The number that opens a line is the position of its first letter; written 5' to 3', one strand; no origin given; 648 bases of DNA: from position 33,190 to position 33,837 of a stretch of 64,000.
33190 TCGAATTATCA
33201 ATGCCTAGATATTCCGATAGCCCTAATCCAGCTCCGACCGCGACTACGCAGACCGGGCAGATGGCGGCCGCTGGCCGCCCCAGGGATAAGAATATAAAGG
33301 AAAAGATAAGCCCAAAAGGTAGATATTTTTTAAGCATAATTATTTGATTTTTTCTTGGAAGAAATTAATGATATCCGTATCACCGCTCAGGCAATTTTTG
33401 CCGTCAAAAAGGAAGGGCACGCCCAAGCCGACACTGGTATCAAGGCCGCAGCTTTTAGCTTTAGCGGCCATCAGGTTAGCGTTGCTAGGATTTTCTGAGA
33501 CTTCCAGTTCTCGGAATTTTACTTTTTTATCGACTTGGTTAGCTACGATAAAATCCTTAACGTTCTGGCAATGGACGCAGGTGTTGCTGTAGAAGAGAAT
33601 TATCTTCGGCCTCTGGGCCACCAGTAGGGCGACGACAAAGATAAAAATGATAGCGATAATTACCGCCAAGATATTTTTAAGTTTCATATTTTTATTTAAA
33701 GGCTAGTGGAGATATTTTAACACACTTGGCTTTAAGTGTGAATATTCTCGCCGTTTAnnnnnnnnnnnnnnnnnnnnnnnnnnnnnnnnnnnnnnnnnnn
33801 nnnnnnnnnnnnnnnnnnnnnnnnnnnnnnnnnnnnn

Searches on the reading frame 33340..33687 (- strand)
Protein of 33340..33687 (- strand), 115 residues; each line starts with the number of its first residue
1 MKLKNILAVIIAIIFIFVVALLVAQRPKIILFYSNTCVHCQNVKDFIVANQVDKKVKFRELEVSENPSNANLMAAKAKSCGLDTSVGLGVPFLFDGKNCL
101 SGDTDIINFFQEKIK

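Call 34: search_protein_families(library=pfam, proteins=[window:33340-33687:-])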
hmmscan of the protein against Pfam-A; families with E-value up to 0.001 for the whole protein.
window:33340-33687:- (115 aa): 2 families
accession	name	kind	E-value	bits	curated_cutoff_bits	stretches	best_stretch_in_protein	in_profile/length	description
PF00085.26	Thioredoxin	-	0.00011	22.6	23.5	1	23-71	16-66/103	Thioredoxin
PF00462.30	Glutaredoxin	-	0.00014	22.5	22.9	1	29-76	1-44/60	Glutaredoxin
